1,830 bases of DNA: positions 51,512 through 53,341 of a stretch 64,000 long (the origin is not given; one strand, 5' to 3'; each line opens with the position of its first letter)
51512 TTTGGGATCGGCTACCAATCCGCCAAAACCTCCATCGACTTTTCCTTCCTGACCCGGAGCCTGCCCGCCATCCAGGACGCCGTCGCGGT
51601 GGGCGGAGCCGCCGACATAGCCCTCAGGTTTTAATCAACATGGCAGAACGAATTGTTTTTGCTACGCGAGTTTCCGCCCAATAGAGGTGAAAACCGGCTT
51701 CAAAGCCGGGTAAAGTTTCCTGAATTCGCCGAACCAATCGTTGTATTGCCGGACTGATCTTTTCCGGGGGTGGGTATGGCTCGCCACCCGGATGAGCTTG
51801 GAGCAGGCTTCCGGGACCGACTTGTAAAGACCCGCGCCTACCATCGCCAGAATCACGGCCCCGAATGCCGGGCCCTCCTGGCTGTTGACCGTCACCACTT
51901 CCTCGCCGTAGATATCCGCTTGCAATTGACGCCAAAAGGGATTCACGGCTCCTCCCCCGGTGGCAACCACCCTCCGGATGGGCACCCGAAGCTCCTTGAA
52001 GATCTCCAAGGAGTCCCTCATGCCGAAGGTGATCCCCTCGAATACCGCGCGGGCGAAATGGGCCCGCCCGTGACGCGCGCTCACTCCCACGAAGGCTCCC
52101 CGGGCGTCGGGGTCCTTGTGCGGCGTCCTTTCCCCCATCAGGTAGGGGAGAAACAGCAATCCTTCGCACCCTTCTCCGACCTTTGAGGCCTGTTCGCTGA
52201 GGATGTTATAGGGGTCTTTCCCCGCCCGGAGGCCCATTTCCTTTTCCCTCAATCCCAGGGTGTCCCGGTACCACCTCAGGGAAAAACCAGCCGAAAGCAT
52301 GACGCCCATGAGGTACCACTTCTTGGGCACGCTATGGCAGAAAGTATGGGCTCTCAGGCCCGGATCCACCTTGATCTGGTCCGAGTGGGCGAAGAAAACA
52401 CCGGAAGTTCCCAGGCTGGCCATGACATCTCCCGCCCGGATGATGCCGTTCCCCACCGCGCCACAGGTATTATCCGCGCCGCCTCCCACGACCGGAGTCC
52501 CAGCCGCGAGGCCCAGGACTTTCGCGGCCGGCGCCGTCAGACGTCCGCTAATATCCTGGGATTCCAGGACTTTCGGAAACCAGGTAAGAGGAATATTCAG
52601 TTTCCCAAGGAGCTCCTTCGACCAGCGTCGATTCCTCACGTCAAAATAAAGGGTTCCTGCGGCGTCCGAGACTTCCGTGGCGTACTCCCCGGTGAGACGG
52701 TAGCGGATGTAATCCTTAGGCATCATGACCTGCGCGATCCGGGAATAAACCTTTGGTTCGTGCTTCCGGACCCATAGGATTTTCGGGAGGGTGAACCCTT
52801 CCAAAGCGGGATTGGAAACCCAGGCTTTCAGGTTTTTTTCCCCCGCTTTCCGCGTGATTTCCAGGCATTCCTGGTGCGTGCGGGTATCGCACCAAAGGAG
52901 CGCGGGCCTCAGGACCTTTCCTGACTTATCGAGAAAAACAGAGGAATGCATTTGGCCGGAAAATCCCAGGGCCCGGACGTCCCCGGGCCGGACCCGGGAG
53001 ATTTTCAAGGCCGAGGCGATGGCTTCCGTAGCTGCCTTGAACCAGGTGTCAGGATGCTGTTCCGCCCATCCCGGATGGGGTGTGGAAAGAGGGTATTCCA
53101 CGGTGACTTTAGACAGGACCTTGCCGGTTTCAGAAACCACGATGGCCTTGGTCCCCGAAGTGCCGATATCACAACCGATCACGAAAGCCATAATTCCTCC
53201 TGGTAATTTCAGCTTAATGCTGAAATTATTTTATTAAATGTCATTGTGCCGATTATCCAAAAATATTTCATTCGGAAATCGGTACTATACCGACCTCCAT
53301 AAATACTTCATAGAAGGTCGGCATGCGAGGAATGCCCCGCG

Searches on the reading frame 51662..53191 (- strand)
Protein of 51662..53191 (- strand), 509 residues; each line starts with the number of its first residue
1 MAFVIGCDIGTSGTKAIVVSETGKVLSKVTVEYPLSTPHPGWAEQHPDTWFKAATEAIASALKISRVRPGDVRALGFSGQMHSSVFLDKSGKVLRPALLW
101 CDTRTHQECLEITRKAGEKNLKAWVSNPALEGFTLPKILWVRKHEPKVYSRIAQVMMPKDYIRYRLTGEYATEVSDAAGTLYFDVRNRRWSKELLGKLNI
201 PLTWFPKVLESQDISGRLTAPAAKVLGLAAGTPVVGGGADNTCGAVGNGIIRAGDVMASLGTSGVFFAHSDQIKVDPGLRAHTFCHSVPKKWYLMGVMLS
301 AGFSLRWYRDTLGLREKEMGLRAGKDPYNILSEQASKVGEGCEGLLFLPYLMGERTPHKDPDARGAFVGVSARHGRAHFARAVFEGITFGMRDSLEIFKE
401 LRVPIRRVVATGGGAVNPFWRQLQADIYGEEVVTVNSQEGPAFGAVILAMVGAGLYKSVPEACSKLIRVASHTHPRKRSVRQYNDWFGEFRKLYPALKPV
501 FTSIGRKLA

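Call 33: search_protein_families(library=ncbifam, proteins=[window:51662-53191:-])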
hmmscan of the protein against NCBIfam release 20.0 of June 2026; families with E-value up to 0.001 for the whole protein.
window:51662-53191:- (509 aa): 12 families
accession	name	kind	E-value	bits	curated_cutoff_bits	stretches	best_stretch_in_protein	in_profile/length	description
TIGR01312.1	XylB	equivalog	8.1e-178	591.9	380.25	1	5-494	1-480/481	xylulokinase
NF011601.0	PRK15027.1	equivalog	6.8e-125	417.2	912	1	4-501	2-483/484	xylulokinase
TIGR01314.1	gntK_FGGY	equivalog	1.5e-85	287.7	648.55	1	3-503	1-499/505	gluconokinase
NF008187.0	PRK10939.1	equivalog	5e-62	210.2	528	1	3-495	5-501/521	autoinducer-2 kinase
TIGR01311.1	glycerol_kin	equivalog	1.3e-61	208.5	590.35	1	3-466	2-463/496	glycerol kinase GlpK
NF000756.0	PRK00047.1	subfamily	5.5e-55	186.6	498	1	2-466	5-465/502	glycerol kinase GlpK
NF003154.0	PRK04123.1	equivalog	8.9e-55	186.4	428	1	1-494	3-534/554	ribulokinase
TIGR02628.1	fuculo_kin_coli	equivalog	9.5e-42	143.5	470.9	1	4-466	3-455/465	L-fuculokinase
TIGR01234.1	L-ribulokinase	equivalog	5.5e-40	137.6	583.25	1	2-493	1-526/536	ribulokinase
TIGR01315.1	5C_CHO_kinase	subfamily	7.3e-39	133.9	408.7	1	3-482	1-521/541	FGGY family pentulose kinase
TIGR02627.1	rhamnulo_kin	equivalog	4.5e-21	74.9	527.95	2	84-223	80-219/454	rhamnulokinase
NF007925.0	PRK10640.1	equivalog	3e-18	65.5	639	1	84-226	86-228/489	rhamnulokinase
